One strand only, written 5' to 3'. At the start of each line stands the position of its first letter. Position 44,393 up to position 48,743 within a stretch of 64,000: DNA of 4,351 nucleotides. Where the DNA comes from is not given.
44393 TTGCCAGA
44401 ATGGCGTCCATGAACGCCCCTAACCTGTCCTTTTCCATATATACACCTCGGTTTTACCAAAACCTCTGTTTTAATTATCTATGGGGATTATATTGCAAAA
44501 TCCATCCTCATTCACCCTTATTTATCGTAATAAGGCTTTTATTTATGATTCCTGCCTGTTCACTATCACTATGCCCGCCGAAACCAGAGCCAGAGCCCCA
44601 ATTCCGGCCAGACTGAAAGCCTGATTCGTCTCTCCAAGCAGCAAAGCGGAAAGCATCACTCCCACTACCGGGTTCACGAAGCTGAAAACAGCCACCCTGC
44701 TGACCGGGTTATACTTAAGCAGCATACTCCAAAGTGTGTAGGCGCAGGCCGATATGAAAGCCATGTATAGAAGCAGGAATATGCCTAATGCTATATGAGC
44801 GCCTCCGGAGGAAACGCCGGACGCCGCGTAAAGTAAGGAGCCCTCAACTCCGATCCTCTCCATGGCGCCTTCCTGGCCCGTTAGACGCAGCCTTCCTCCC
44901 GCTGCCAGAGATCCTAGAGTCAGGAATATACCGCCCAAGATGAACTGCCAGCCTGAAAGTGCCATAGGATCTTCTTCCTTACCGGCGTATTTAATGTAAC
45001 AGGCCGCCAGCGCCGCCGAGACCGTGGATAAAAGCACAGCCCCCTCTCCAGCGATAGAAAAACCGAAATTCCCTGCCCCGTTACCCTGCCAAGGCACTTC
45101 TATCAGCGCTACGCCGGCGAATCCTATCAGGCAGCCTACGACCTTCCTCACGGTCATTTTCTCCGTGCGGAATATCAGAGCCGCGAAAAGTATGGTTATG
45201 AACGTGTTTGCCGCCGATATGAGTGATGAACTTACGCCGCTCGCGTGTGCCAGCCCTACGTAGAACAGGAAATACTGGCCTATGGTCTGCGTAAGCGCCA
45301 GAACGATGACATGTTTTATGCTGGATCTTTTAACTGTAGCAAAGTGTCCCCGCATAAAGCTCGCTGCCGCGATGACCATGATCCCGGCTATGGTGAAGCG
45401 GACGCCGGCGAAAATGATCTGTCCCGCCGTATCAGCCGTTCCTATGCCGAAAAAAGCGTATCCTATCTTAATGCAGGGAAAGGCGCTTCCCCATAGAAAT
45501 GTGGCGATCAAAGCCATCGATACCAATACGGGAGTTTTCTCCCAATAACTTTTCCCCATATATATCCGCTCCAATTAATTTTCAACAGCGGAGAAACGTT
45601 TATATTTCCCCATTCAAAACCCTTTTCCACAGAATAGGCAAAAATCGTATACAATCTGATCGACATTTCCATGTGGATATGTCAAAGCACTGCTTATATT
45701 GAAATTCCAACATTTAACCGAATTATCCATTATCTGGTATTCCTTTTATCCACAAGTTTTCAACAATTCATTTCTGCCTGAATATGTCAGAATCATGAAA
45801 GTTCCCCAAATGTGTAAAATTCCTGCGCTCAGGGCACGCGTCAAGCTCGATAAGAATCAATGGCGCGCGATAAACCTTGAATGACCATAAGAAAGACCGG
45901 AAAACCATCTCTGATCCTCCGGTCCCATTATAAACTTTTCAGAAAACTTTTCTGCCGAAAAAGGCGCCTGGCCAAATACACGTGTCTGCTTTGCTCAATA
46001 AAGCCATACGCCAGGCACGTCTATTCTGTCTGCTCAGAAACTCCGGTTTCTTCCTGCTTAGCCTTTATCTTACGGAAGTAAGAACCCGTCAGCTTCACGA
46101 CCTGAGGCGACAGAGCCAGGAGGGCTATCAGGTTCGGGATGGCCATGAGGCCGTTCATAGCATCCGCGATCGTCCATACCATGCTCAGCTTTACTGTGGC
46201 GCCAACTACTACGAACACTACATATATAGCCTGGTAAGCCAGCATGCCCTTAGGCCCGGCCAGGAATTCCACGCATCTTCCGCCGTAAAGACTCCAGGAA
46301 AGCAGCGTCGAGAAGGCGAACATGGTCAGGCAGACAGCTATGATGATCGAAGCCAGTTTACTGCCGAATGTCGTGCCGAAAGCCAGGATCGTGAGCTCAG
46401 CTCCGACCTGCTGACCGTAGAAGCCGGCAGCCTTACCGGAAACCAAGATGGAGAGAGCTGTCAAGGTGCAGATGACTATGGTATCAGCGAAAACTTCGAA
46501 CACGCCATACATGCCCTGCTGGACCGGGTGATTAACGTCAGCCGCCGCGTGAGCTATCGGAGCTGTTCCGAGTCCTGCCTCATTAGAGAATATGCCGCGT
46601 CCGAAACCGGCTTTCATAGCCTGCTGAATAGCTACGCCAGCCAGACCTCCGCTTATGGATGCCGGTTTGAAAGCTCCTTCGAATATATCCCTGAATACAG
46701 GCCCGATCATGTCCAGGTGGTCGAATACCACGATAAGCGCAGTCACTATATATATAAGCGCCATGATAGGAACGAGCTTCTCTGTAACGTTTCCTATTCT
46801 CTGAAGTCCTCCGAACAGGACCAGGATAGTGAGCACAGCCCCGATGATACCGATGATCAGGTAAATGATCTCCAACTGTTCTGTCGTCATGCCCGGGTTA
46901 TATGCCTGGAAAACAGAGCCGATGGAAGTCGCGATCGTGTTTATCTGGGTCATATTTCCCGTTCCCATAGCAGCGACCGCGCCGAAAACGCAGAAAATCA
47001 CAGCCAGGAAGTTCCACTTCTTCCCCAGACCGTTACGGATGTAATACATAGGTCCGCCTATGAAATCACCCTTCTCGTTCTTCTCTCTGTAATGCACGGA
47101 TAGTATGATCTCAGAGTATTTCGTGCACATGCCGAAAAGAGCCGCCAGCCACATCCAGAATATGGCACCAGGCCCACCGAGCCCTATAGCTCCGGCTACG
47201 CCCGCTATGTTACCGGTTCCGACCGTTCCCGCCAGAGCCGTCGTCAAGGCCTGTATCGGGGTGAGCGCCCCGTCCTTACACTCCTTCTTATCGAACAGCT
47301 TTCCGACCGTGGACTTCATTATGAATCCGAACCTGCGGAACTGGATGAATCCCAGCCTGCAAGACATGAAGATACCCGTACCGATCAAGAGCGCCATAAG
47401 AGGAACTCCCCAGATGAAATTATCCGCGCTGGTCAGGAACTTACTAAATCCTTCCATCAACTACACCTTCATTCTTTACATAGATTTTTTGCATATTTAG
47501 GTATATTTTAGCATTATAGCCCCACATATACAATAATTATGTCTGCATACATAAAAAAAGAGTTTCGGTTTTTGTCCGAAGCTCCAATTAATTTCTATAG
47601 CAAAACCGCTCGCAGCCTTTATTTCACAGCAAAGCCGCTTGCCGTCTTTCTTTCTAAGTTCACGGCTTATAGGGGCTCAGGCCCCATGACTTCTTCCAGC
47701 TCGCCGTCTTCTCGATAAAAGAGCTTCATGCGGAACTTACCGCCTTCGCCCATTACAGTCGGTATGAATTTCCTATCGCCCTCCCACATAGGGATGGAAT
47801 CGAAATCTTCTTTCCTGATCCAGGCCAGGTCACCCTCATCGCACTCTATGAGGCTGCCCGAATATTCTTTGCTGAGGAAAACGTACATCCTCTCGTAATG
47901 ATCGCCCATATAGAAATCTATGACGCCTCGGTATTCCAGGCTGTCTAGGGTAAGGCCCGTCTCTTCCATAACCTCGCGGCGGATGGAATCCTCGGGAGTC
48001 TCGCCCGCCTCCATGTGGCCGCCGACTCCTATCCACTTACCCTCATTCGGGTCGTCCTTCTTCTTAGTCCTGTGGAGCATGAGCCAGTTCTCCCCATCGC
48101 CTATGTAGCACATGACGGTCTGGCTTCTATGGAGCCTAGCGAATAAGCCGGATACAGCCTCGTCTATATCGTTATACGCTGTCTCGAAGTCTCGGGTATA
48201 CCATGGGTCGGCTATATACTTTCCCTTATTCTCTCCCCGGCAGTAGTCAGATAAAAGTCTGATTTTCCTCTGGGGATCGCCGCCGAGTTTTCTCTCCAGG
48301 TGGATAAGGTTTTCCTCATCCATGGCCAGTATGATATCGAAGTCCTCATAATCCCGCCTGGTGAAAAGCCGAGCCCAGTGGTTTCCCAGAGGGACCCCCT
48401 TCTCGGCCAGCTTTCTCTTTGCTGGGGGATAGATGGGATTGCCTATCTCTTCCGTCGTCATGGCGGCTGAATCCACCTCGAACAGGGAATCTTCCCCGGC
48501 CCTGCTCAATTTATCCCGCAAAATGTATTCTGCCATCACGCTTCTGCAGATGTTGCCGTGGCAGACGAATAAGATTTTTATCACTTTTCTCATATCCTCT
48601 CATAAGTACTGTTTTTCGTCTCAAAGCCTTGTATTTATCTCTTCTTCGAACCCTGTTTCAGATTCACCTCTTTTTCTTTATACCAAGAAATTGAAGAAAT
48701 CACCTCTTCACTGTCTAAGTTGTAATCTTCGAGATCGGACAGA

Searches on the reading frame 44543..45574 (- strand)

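Call 67: search_protein_families(library=pfam, proteins=[window:44543-45574:-])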
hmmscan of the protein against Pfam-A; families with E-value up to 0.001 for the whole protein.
window:44543-45574:- (343 aa): 1 family
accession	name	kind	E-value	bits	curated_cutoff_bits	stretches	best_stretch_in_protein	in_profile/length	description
PF00892.27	EamA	-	2.1e-27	96.5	28.2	2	176-332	3-130/135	EamA-like transporter family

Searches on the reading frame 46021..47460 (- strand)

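Call 67: search_protein_families(library=pfam, proteins=[window:46021-47460:-])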
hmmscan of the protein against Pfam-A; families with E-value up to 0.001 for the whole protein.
window:46021-47460:- (479 aa): 2 families
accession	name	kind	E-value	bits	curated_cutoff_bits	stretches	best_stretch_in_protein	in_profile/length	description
PF01235.23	Na_Ala_symp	-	8.9e-134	447.1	24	1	56-470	3-388/392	Sodium:alanine symporter family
PF13520.12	AA_permease_2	-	0.00014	21.4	27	1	71-406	6-308/427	Amino acid permease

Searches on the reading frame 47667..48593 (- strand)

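Call 67: search_protein_families(library=pfam, proteins=[window:47667-48593:-])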
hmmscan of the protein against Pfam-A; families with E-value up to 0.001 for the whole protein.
window:47667-48593:- (308 aa): 2 families
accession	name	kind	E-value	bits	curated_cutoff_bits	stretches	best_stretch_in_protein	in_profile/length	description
PF01451.26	LMWPc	-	5.9e-31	108.1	23.2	1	7-151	1-144/144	Low molecular weight phosphotyrosine protein phosphatase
PF00293.34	NUDIX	-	7.5e-19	68.5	21.1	1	158-279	4-133/134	NUDIX domain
